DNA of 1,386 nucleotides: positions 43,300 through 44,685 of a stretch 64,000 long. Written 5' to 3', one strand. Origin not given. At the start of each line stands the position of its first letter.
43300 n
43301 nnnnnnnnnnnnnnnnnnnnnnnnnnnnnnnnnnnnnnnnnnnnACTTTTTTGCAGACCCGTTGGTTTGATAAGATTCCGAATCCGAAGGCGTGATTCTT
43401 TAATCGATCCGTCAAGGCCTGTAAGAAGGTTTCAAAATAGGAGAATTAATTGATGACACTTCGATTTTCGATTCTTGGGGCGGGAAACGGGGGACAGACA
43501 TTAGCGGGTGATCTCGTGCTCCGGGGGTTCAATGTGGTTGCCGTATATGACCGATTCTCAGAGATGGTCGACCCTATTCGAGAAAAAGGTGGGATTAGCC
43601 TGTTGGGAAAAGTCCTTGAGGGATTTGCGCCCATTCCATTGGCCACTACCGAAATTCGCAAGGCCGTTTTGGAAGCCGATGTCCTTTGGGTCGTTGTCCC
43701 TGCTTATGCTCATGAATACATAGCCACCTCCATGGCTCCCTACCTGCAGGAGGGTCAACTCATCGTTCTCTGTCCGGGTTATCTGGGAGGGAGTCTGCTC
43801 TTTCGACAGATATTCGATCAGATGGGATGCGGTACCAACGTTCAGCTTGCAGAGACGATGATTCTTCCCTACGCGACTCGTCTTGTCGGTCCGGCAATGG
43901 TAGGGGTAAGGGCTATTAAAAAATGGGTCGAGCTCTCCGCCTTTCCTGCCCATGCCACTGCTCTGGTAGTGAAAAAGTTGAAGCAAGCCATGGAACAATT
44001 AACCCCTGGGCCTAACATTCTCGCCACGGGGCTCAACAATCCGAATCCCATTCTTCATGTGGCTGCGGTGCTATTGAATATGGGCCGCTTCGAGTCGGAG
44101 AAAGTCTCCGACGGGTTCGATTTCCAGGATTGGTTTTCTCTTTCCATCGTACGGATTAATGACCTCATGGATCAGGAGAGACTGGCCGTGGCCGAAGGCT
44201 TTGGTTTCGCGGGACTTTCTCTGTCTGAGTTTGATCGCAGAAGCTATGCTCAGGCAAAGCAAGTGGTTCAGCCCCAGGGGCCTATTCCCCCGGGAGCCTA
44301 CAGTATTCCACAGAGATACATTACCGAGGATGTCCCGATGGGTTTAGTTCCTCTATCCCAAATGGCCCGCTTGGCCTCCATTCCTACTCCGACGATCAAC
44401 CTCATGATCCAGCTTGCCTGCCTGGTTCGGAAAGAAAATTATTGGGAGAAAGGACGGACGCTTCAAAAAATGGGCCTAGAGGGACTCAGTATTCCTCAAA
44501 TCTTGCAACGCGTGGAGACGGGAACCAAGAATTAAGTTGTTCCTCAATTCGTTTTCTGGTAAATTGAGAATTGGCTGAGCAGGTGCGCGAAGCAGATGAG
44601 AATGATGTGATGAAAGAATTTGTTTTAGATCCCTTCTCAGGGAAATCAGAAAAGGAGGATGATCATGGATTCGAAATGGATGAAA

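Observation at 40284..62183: Convergent twin operons around two ASL-family C-N lyases, an opine dehydrogenase and an MmgE/PrpD protein: candidate pathway for secondary-amine polycarboxylates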

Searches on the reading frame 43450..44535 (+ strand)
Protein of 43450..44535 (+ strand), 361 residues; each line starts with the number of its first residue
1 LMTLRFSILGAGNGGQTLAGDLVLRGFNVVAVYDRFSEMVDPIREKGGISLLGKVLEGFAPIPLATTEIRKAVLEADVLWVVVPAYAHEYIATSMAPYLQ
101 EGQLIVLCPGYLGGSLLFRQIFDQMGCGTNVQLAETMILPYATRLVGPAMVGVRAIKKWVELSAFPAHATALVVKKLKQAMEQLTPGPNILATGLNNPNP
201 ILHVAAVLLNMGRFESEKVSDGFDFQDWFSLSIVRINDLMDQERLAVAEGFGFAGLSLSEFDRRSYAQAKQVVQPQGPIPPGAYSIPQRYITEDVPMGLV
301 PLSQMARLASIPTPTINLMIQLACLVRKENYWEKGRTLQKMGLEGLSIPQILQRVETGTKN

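Call 6: search_protein_families(library=pfam, proteins=[window:43450-44535:+])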
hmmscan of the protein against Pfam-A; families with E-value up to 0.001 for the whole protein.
window:43450-44535:+ (361 aa): 4 families
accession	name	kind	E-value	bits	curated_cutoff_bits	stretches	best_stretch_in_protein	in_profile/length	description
PF02317.23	Octopine_DH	-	6e-28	98.2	30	1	188-325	3-148/150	NAD/NADP octopine/nopaline dehydrogenase, alpha-helical domain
PF03807.23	F420_oxidored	-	8.7e-06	26.7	21.6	1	7-106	3-89/94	NADP oxidoreductase coenzyme F420-dependent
PF03446.21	NAD_binding_2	-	0.00036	21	21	1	6-108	2-92/161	NAD binding domain of 6-phosphogluconate dehydrogenase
PF01210.29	NAD_Gly3P_dh_N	-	0.00063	20.2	23.1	0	7-108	3-102/158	NAD-dependent glycerol-3-phosphate dehydrogenase N-terminus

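Call 7: search_protein_families(library=ncbifam, proteins=[window:43450-44535:+])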
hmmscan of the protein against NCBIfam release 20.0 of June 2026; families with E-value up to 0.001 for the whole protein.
window:43450-44535:+ (361 aa): 3 families
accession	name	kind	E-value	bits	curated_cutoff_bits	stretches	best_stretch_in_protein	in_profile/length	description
NF000942.0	PRK00094.1-4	subfamily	1.1e-05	24.8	257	1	5-108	4-105/334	NAD(P)H-dependent glycerol-3-phosphate dehydrogenase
TIGR00745.1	apbA_panE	subfamily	1.4e-05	24.5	141.35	1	5-107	1-100/305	2-dehydropantoate 2-reductase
NF000941.0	PRK00094.1-3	equivalog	0.00035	19.9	423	0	6-106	4-102/336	NAD(P)H-dependent glycerol-3-phosphate dehydrogenase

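Call 9: find_encoding_contigs(protein=window:43450-44535:+, flank=10000, max_places=6)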
Protein window:43450-44535:+ (361 aa): no gene with exactly this product is on record in the collection.

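Call 17: search_solved_structures(query=window:43450-44535:+, max_evalue=0.01)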
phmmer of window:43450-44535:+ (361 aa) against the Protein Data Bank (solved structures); distinct sequences matched with E-value up to 0.01: 3.
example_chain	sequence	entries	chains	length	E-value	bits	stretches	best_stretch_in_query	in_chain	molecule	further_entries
1bg6_A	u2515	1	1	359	9.4e-55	189.5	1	5-354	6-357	N-(1-D-CARBOXYLETHYL)-L-NORVALINE DEHYDROGENASE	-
3iqd_B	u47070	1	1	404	2.1e-12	50.2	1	2-146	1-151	Octopine dehydrogenase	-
3c7a_A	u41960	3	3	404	2.3e-12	50.1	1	2-146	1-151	Octopine dehydrogenase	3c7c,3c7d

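Call 28: find_homologous_proteins(query=window:43450-44535:+)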
Query window:43450-44535:+ (361 aa): 664 proteins with E <= 0.001 among 6679 candidates; the best 120 are listed.
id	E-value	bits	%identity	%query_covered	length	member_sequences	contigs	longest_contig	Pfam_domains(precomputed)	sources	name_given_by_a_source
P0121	6.4e-226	767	96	100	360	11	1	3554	PF02317.24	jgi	jgi:opine dehydrogenase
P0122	9.3e-171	586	72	99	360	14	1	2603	PF02317.24,PF03807.24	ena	-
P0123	1.0e-169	582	71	99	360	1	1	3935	PF02317.24,PF03807.24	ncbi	ncbi:MAG: NAD/NADP octopine/nopaline dehydrogenase family protein [Promethearchaeota archaeon]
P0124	2.7e-148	512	89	71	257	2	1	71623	PF02317.24,PF03807.24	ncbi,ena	-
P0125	4.0e-109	383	50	98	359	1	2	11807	PF02317.24,PF02558.23,PF03807.24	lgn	-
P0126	1.2e-107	378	50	96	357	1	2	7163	PF02317.24,PF02558.23,PF03446.22,PF01210.30,PF03807.24,PF07991.19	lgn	-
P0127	1.0e-106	375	47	99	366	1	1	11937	PF02317.24,PF01408.29,PF02558.23,PF03446.22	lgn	-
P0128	1.8e-106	374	48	99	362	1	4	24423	PF02317.24,PF01210.30,PF03807.24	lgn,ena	-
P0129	1.3e-104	368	49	96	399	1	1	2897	PF02317.24,PF01210.30,PF03807.24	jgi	jgi:opine dehydrogenase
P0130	1.2e-103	365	49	97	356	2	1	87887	PF02317.24,PF03807.24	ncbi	-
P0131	2.4e-103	364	51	92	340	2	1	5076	PF02317.24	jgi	jgi:opine dehydrogenase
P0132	2.8e-102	361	47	98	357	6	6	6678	PF02317.24,PF01408.29,PF02558.23,PF03446.22,PF03807.24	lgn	-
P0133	5.8e-102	360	45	99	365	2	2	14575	PF02317.24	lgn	-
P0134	7.3e-102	359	47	98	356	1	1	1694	PF02317.24,PF01210.30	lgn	-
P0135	2.8e-101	357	46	98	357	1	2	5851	PF02317.24,PF03807.24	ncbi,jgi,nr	ncbi:MAG TPA: NAD(P)-binding domain-containing protein [Tepidimicrobium sp.]|nr:NAD(P)-binding domai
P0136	4.1e-101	357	47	99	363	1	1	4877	PF02317.24,PF02558.23,PF03807.24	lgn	-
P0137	1.2e-100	355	46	98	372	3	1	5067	PF02317.24,PF02558.23,PF01210.30,PF03807.24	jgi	-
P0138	2.0e-100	355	47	96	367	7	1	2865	PF02317.24,PF03807.24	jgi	jgi:opine dehydrogenase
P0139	2.2e-100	354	47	98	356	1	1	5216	PF02317.24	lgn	-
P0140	1.2e-99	352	49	98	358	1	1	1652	PF02317.24,PF03446.22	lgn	-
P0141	5.9e-99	350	49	97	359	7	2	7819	PF02317.24,PF03446.22,PF01210.30,PF03807.24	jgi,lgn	jgi:opine dehydrogenase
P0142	6.4e-99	350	45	97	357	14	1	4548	PF02317.24,PF02558.23,PF03807.24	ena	-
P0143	6.7e-99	350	48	98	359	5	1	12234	PF02317.24,PF01210.30,PF03807.24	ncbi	-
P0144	1.6e-98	348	48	97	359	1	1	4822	PF02317.24,PF03446.22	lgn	-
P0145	1.8e-98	348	47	96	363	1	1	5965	PF02317.24,PF03807.24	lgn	-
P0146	2.0e-98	348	45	94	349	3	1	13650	PF02317.24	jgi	-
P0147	9.5e-98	346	47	98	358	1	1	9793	PF02317.24,PF03446.22,PF03807.24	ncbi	-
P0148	3.7e-97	344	46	98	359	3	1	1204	PF02317.24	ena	-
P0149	4.6e-97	344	46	98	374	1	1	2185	PF02317.24,PF02558.23,PF01210.30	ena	-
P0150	7.9e-97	343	46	98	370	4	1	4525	PF02317.24,PF01210.30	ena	-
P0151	2.4e-96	341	44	94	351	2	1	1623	PF02317.24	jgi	jgi:opine dehydrogenase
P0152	6.6e-96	340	45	99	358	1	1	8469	PF02317.24,PF03446.22,PF01210.30,PF03807.24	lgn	-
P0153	1.1e-95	339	46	97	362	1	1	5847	PF02317.24,PF01408.29,PF02558.23,PF03446.22,PF01210.30,PF03807.24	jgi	jgi:opine dehydrogenase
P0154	1.3e-95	339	46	98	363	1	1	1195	PF02317.24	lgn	-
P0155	1.3e-95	339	46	98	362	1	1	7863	PF02317.24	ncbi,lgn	-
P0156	4.5e-95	337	46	99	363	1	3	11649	PF02317.24,PF02558.23,PF03807.24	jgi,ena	jgi:opine dehydrogenase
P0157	1.0e-94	336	46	97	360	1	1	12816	PF02317.24,PF01210.30,PF03807.24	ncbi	-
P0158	1.3e-94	335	45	97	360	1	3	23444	PF02317.24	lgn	-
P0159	2.9e-94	334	44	98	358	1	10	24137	PF02317.24,PF03446.22,PF01210.30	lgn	-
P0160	4.2e-94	334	47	99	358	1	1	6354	PF02317.24,PF03807.24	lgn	-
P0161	1.1e-93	332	46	98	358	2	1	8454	PF02317.24,PF03446.22,PF03807.24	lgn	-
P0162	3.7e-93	331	46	99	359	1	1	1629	PF02317.24,PF03446.22,PF01210.30,PF03807.24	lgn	-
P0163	5.2e-93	330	48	91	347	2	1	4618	PF02317.24,PF03446.22,PF03807.24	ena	-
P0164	2.5e-92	328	46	96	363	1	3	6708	PF02317.24,PF03807.24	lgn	-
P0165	1.3e-91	326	45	97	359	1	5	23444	PF02317.24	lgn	-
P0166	2.0e-91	325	44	100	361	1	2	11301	PF02317.24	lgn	-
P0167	2.2e-91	325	44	98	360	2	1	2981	PF02317.24,PF01210.30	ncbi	-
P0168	6.3e-91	323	44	98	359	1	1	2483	PF02317.24,PF01210.30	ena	-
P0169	1.2e-90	322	41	99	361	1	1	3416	PF02317.24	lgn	-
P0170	1.6e-90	322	44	97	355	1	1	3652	PF02317.24,PF02558.23,PF01210.30,PF03807.24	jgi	jgi:opine dehydrogenase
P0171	2.1e-90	322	45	98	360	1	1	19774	PF02317.24,PF03446.22,PF01210.30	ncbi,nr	ncbi:MAG: NAD/NADP octopine/nopaline dehydrogenase family protein [Armatimonadetes bacterium]|nr:NAD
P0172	2.3e-90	321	45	96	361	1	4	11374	PF02317.24,PF03807.24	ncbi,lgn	-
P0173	3.5e-90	321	45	98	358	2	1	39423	PF02317.24,PF03446.22,PF01210.30,PF03807.24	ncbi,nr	ncbi:MAG TPA: NAD(P)-binding domain-containing protein [Firmicutes bacterium]|nr:NAD(P)-binding doma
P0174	6.7e-89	317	43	98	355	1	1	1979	PF02317.24,PF02558.23,PF03446.22,PF01210.30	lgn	-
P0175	1.0e-88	316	46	94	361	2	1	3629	PF02317.24,PF02558.23,PF01210.30,PF03807.24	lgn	-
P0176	1.0e-88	316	44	96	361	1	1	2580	PF02317.24,PF03807.24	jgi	jgi:opine dehydrogenase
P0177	2.6e-88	315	41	98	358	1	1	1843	PF02317.24,PF02558.23,PF03446.22,PF01210.30,PF03807.24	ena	-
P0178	3.9e-88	314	45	99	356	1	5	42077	PF02317.24,PF02558.23,PF03446.22,PF01210.30,PF03807.24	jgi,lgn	jgi:opine dehydrogenase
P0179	1.7e-87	312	43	96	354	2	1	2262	PF02317.24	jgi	jgi:opine dehydrogenase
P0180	5.2e-87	310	43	98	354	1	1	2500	PF02317.24,PF02558.23,PF03446.22,PF01210.30,PF03807.24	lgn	-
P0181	4.8e-86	307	44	98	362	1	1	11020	PF02317.24,PF02558.23,PF03446.22,PF01210.30,PF03807.24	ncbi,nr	ncbi:MAG TPA: NAD/NADP octopine/nopaline dehydrogenase family protein [Symbiobacteriaceae bacterium]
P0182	1.1e-85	306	43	98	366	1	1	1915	PF02317.24,PF03446.22,PF01210.30,PF03807.24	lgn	-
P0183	1.2e-85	306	43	98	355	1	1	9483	PF02317.24,PF03446.22,PF01210.30,PF03807.24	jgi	jgi:opine dehydrogenase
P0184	2.1e-85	305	43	99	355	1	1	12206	PF02317.24,PF02558.23,PF01210.30,PF03807.24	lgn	-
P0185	5.6e-85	304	42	99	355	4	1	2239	PF02317.24,PF03446.22,PF01210.30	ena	-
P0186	6.3e-85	304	42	98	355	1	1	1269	PF02317.24,PF02558.23,PF03446.22,PF01210.30,PF03807.24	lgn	-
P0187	1.4e-84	302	43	98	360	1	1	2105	PF02317.24,PF02558.23,PF03807.24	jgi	-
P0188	2.0e-84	302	44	97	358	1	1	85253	PF02317.24,PF02558.23,PF03446.22,PF01210.30,PF03807.24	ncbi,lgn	-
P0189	2.2e-84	302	43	97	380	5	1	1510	PF02317.24,PF02558.23,PF03446.22,PF01210.30,PF03807.24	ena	-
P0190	2.7e-84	302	43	97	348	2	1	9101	PF02317.24,PF03446.22,PF01210.30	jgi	jgi:opine dehydrogenase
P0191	2.9e-84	301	44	97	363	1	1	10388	PF02317.24,PF02558.23,PF03446.22,PF01210.30,PF03807.24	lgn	-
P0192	1.8e-83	299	45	97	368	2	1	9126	PF02317.24,PF01210.30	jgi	jgi:opine dehydrogenase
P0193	5.9e-83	297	43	98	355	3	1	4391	PF02317.24,PF02558.23,PF03446.22,PF01210.30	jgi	jgi:opine dehydrogenase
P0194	1.6e-82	296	44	97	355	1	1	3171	PF02317.24,PF02558.23,PF03446.22,PF01210.30,PF03807.24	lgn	-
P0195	2.2e-82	295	42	98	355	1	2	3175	PF02317.24,PF02558.23,PF03446.22,PF01210.30,PF03807.24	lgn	-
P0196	3.8e-82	294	42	97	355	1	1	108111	PF02317.24,PF02558.23,PF03446.22,PF01210.30,PF03807.24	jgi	jgi:opine dehydrogenase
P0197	4.3e-82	294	42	98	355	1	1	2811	PF02317.24,PF02558.23,PF03446.22,PF01210.30,PF03807.24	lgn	-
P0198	1.0e-81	293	42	98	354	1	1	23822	PF02317.24,PF01210.30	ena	-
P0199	1.4e-81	293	42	98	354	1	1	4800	PF02317.24,PF02558.23,PF03446.22,PF01210.30,PF03807.24,PF07991.19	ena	-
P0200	2.3e-81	292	42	98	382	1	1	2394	PF02317.24,PF02558.23,PF03446.22,PF01210.30,PF03807.24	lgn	-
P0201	8.5e-81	290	43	99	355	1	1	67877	PF02317.24,PF02558.23,PF03446.22,PF01210.30,PF03807.24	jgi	jgi:opine dehydrogenase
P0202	2.4e-80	289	43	98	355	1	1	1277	PF02317.24,PF02558.23,PF03446.22,PF01210.30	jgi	jgi:opine dehydrogenase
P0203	2.9e-80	288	42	97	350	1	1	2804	PF02317.24,PF02558.23,PF03446.22,PF01210.30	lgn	-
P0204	4.9e-80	288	43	97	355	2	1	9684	PF02317.24,PF02558.23,PF03446.22,PF01210.30,PF03807.24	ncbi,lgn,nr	ncbi:MAG: octopine/nopaline dehydrogenase [Firmicutes bacterium]|nr:octopine/nopaline dehydrogenase 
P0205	1.7e-79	286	41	98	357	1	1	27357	PF02317.24,PF03807.24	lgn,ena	-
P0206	2.1e-79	285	40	98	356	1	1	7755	PF02317.24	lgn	-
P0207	6.4e-79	284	41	96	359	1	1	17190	PF02317.24,PF03807.24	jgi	jgi:opine dehydrogenase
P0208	6.7e-79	284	41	99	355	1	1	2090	PF02317.24,PF02558.23,PF03446.22,PF01210.30,PF03807.24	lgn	-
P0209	1.7e-78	282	40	97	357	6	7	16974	PF02317.24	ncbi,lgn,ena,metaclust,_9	metaclust:\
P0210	4.8e-78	281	41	98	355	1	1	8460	PF02317.24,PF02558.23,PF03446.22,PF01210.30,PF03807.24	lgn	-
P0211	2.8e-77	278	40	98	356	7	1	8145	PF02317.24,PF03807.24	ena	-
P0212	7.9e-77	277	40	98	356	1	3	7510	PF02317.24,PF03807.24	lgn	-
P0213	1.0e-76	277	40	98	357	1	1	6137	PF02317.24,PF03807.24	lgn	-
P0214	1.2e-76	276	40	98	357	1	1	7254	PF02317.24,PF03807.24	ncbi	-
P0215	2.1e-76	276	43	94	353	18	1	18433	PF02317.24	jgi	jgi:opine dehydrogenase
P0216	5.1e-76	274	38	98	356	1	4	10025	PF02317.24,PF01210.30,PF03807.24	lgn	-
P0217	7.2e-76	274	40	98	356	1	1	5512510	PF02317.24,PF03807.24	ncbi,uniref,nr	ncbi:NAD/NADP-dependent octopine/nopaline dehydrogenase family protein [Petroclostridium sp. X23]|un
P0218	8.8e-76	274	38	98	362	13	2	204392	PF02317.24,PF03807.24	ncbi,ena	-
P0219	1.1e-75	273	40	98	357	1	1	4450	PF02317.24,PF01210.30,PF03807.24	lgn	-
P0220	1.6e-75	273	39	99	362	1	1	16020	PF02317.24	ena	-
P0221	2.2e-75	272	37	98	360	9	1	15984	PF02317.24,PF03807.24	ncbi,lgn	-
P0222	5.4e-75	271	38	98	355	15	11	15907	PF02317.24,PF01210.30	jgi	-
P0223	3.4e-74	268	37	98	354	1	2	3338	PF02317.24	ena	-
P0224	4.6e-74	268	39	98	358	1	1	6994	PF02317.24,PF01210.30,PF03807.24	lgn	-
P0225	1.3e-73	266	40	98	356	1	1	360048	PF02317.24,PF03807.24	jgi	-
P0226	1.3e-73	266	39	98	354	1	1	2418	PF02317.24,PF01210.30,PF03807.24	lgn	-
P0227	1.6e-73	266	39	98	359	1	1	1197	PF02317.24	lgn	-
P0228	5.0e-73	264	42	94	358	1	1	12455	PF02317.24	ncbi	-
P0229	5.1e-73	264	41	94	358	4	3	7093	PF02317.24,PF02558.23,PF01210.30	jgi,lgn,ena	-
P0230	1.0e-72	263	39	99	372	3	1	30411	PF02317.24,PF03446.22,PF01210.30,PF03807.24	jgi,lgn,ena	-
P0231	2.1e-72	262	38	98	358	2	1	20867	PF02317.24,PF03807.24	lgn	-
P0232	2.3e-72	262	40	98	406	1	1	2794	PF02317.24,PF02558.23,PF03446.22,PF01210.30,PF03807.24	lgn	-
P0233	2.4e-72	262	38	97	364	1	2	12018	PF02317.24,PF03807.24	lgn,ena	-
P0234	7.0e-72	261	38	100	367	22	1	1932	PF02317.24,PF02558.23,PF03446.22,PF01210.30,PF03807.24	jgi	jgi:opine dehydrogenase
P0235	8.2e-72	260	37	98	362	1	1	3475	PF02317.24,PF03807.24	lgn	-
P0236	1.1e-71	260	38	99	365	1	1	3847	PF02317.24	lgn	-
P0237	1.1e-71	260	39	98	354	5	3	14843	PF02317.24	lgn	-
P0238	1.3e-71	260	40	98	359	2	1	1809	PF02317.24,PF02558.23,PF01210.30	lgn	-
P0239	2.7e-71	259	41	98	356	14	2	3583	PF02317.24,PF02558.23,PF01210.30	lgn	-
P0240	7.0e-71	257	40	94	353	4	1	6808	PF02317.24,PF02558.23,PF01210.30,PF03807.24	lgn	-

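Call 59: find_related_loci(query=A1, collection=metagenome_contigs, flank=10000)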
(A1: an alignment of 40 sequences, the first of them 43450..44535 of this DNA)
Query A1 (361 aa) in metagenome_contigs; peptide patterns used: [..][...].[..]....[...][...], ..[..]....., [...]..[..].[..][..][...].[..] (x = any residue, [..] = any of these).
600 stretches matched a pattern (row limit reached: there are more); 288 encode a relative of the query (tblastn E <= 1e-3); the best 80 are kept; 80 distinct loci.
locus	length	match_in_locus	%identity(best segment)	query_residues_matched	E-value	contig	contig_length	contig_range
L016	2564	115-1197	92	1-361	0e+0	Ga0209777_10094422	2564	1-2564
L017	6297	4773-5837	47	3-356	3e-101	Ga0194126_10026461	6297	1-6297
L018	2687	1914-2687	49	3-261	4e-81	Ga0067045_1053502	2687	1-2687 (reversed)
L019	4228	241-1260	40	5-343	1e-79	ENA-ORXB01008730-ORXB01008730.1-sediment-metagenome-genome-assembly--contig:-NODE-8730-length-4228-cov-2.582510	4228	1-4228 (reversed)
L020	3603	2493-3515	40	2-341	2e-77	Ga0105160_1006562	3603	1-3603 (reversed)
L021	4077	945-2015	40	1-355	2e-76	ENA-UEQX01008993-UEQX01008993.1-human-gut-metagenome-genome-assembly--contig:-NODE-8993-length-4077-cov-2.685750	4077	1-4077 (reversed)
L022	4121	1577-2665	38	1-359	2e-76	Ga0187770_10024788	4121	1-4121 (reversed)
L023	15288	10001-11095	38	1-361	2e-75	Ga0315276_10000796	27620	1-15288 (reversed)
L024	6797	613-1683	39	5-355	5e-75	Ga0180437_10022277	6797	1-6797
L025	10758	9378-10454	38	1-355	2e-74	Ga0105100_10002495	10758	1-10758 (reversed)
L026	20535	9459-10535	37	1-355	3e-74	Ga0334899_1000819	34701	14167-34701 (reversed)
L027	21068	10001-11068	38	6-358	8e-74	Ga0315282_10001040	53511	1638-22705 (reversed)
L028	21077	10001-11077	36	1-355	3e-72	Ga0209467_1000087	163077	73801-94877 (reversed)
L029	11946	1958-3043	36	3-358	1e-71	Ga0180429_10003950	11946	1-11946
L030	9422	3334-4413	37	2-361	6e-72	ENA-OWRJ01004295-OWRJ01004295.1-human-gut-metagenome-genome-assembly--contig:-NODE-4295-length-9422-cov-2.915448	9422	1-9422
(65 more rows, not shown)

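Call 98: search_dna_similar(query=window:43450-44535:+, collection=plasmids, mode=protein, max_rows=30, max_evalue=1e-15)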
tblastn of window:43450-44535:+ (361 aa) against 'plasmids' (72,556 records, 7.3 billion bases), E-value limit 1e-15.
Records with a match: 85; places in all: 85; records where one place covers at least 80% of the query: 85.
Best place of each record, by identity: <60% 85.
By first word of the organism name: Agrobacterium 39; Aminobacter 10; Ensifer 7; Paraburkholderia 5; Burkholderia 3; Rhizobium 3; Shinella 3; Enterococcus 2; Cytobacillus 1; Paenarthrobacter 1; and 11 more.
By predicted mobility (MOB-suite, as given by PLSDB): non-mobilizable 68; conjugative 17.
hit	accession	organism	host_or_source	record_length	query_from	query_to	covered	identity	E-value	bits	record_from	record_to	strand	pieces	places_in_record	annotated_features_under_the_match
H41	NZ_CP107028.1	Cytobacillus firmus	whole organism,soil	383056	2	360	99%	33.1%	7e-53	195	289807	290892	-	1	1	NAD/NADP-dependent octopine/nopaline dehydrogenase family protein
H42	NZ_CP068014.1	Paenarthrobacter ureafaciens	cell culture,in the nicotine environment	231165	7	345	94%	32.9%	9e-45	171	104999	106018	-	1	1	NAD/NADP-dependent octopine/nopaline dehydrogenase family protein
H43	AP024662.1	Arthrobacter sp. NicSoilE8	-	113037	7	351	96%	32.3%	9e-41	160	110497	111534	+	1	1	odh: hypothetical protein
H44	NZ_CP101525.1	Burkholderia arboris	mixed culture,soil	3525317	3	347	96%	29.4%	2e-29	127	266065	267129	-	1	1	none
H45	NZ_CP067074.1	Rhizobium sp. AB2/73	Phyla canescens,cell culture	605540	3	358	99%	28.5%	1e-31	133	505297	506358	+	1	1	NAD/NADP octopine/nopaline dehydrogenase family protein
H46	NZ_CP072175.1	Rhizobium sp. AB2/73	Phyla canescens,cell culture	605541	3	358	99%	28.5%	1e-31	133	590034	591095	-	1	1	NAD/NADP octopine/nopaline dehydrogenase family protein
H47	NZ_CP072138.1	Agrobacterium sp. S7/73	Phyla canescens,cell culture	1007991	3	358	99%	28.5%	1e-31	133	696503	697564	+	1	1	record has no annotation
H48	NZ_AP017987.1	Aminobacter sp. SS-2016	Lotus japoicus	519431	21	355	93%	30.3%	1e-25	115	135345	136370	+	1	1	NAD/NADP octopine/nopaline dehydrogenase family protein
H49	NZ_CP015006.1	Aminobacter aminovorans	cell culture,soil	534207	21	355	93%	30.3%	2e-25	115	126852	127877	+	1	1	NAD/NADP octopine/nopaline dehydrogenase family protein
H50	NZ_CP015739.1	Shinella sp. HZN7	-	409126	21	355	93%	30.1%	2e-27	120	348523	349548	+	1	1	NAD/NADP octopine/nopaline dehydrogenase family protein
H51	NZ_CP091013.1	Burkholderia cenocepacia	-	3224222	3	358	99%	28.3%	5e-29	125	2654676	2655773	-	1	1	none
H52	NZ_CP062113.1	Aminobacter sp. SR38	bacterial pure culture,soil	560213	21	361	94%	29.4%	2e-25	114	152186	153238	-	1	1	NAD/NADP octopine/nopaline dehydrogenase family protein | dipicolinate synthase subunit DpsA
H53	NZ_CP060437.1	Pseudooceanicola algae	whole organism,marine macroalga Fucus ...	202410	4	356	98%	28.3%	4e-29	125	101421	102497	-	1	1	NAD/NADP-dependent octopine/nopaline dehydrogenase family protein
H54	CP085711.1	Bacillus sp. F19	single cell,soil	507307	4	344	94%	29.1%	6e-35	142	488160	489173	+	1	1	NAD/NADP octopine/nopaline dehydrogenase family protein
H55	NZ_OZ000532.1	Shinella sp. WSC3-e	-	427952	21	355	93%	29.5%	8e-27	119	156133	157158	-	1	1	NAD/NADP octopine/nopaline dehydrogenase family protein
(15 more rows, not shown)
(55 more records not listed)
